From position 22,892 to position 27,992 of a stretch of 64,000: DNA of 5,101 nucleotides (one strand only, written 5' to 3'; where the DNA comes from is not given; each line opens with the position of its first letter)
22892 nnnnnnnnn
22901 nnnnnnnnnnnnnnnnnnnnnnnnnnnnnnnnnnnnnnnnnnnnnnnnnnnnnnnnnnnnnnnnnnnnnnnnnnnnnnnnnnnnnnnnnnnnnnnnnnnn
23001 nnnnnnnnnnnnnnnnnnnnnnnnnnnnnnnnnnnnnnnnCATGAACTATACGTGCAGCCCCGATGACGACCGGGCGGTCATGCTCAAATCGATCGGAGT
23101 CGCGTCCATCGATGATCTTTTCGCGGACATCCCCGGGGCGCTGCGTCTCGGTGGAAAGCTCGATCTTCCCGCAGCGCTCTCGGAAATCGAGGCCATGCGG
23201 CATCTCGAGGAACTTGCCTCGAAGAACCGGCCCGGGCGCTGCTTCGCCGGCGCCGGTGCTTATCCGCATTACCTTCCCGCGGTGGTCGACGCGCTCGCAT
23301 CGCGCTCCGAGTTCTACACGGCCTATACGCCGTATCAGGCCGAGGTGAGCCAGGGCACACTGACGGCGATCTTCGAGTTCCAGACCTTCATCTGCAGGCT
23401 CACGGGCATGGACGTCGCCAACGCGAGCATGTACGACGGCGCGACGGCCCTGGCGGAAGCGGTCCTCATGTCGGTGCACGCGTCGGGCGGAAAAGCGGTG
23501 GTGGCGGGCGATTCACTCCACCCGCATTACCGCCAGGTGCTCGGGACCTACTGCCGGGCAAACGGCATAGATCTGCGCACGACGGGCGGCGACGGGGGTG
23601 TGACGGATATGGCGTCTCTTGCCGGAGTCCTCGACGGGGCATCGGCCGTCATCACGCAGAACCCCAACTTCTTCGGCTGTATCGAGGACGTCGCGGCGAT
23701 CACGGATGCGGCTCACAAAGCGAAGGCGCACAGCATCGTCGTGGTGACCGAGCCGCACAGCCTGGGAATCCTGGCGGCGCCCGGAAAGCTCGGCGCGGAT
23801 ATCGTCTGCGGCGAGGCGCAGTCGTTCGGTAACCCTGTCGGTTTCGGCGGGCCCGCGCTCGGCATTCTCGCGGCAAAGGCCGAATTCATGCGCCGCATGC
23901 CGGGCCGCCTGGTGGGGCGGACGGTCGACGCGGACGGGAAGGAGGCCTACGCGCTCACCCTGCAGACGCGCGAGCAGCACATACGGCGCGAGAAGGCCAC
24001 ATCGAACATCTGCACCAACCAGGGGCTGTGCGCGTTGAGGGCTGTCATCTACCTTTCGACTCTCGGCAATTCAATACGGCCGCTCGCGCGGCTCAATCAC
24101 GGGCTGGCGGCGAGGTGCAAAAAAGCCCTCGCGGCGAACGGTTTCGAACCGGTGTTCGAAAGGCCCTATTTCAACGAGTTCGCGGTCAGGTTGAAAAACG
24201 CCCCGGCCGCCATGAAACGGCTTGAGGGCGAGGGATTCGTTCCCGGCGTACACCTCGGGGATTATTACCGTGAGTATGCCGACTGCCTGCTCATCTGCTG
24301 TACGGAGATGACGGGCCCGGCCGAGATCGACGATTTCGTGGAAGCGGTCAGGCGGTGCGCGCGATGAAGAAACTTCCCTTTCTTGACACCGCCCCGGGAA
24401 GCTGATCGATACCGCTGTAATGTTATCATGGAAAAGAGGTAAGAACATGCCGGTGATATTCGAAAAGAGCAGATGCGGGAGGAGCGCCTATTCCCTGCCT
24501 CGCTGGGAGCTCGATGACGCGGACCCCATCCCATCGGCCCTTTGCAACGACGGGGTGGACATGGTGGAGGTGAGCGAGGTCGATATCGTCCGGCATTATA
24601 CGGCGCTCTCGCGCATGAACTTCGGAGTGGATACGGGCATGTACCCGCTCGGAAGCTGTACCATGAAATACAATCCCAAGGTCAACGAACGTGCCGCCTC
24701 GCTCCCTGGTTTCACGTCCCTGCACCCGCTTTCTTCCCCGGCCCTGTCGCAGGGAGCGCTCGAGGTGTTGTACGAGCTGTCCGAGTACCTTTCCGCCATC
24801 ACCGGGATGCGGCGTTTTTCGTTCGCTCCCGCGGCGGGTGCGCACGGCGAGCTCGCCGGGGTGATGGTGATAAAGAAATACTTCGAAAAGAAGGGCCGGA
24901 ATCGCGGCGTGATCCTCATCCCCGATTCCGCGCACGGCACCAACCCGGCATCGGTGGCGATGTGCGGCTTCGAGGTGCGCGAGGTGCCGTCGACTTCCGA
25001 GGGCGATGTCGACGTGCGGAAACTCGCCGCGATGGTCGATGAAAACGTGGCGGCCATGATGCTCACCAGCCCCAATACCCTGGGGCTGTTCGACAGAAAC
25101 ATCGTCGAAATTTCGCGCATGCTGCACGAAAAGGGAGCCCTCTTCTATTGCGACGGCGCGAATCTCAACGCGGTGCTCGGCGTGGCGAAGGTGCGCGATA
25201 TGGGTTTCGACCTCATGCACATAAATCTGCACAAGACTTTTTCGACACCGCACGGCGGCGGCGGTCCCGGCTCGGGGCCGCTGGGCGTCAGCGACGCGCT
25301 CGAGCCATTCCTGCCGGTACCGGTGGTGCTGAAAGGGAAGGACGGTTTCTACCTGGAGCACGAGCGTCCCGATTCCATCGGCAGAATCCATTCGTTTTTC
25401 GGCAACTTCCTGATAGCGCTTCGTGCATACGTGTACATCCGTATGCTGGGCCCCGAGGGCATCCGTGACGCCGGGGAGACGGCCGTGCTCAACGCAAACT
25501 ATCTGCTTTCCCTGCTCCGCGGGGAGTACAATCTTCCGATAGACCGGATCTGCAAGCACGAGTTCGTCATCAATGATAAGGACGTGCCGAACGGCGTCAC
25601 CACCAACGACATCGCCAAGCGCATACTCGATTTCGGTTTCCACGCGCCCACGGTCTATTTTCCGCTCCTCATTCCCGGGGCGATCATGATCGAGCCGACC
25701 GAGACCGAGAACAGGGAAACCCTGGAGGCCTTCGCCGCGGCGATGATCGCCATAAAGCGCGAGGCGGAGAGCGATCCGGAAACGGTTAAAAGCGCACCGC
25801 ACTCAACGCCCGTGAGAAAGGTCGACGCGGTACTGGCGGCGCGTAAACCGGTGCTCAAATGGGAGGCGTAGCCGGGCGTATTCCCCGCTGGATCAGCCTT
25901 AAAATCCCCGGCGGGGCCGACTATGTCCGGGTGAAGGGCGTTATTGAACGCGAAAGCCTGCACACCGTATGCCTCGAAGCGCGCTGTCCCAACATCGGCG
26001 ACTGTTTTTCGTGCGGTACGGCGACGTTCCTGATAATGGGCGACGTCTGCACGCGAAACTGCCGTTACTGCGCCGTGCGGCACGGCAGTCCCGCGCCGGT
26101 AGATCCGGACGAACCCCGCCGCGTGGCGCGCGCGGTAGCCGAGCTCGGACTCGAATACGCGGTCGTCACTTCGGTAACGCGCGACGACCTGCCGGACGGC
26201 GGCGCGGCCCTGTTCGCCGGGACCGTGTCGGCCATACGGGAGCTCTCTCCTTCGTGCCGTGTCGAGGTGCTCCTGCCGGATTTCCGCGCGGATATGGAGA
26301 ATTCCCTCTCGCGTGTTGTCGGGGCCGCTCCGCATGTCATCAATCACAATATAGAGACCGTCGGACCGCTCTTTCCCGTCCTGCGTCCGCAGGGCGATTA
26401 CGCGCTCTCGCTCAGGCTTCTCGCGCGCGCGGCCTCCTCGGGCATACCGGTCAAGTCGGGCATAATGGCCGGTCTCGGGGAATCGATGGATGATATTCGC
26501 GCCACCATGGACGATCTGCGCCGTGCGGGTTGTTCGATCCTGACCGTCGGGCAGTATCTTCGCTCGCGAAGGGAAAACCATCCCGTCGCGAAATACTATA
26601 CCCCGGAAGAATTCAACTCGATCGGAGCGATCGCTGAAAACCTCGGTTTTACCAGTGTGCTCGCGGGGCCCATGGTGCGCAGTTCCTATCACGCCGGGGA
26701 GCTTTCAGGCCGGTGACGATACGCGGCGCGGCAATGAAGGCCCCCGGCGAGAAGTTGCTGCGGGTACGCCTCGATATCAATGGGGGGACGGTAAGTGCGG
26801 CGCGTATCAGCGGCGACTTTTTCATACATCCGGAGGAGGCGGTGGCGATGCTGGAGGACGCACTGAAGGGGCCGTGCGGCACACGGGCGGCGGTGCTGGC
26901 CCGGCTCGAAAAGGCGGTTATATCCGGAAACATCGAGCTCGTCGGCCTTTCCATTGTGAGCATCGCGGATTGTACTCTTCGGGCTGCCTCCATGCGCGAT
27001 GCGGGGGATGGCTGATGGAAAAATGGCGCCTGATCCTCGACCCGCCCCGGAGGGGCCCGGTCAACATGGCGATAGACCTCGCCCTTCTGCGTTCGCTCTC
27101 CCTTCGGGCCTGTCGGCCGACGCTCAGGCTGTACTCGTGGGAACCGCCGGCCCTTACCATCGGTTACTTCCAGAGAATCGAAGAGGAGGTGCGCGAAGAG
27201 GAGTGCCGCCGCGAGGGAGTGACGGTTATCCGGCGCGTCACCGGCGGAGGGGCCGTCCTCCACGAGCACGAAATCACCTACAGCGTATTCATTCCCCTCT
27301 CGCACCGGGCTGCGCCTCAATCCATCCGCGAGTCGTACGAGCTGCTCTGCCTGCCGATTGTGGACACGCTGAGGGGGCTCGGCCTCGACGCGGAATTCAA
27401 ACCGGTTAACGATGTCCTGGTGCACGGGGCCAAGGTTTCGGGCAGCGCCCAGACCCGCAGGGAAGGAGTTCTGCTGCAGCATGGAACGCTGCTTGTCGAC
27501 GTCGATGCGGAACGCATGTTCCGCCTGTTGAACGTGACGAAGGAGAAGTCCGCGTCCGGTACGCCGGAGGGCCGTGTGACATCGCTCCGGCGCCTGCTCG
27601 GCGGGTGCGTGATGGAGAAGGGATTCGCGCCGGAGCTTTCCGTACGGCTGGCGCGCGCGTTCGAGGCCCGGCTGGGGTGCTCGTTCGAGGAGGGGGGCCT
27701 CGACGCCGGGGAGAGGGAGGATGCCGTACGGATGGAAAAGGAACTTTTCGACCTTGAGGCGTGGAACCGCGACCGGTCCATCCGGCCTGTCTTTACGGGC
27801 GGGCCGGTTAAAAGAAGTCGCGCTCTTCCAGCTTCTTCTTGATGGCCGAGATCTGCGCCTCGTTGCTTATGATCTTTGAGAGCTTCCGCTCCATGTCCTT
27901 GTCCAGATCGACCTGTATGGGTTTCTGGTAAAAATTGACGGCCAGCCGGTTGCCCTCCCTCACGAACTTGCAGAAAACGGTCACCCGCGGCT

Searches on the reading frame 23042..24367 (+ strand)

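Call 30: search_protein_families(library=pfam, proteins=[window:23042-24367:+], max_evalue=0.0001)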
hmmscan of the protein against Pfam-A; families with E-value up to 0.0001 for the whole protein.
window:23042-24367:+ (441 aa): 2 families
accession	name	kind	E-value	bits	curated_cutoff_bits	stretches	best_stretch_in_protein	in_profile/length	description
PF02347.22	GDC-P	-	5.2e-123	411.5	26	1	7-434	7-427/429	Glycine cleavage system P-protein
PF01053.26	Cys_Met_Meta_PP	-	7.8e-05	21.8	27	0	112-259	56-196/381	Cys/Met metabolism PLP-dependent enzyme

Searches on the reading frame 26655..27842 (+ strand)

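Call 30: search_protein_families(library=pfam, proteins=[window:26655-27842:+], max_evalue=0.0001)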
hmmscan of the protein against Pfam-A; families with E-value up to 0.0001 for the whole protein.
window:26655-27842:+ (395 aa): 2 families
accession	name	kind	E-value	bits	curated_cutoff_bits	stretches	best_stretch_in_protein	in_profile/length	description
PF21948.1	LplA-B_cat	-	5.8e-47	160.7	27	1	136-316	4-183/200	Lipoyl protein ligase A/B catalytic domain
PF03099.24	BPL_LplA_LipB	-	1.4e-14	54.5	21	1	171-284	3-133/133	Biotin/lipoate A/B protein ligase family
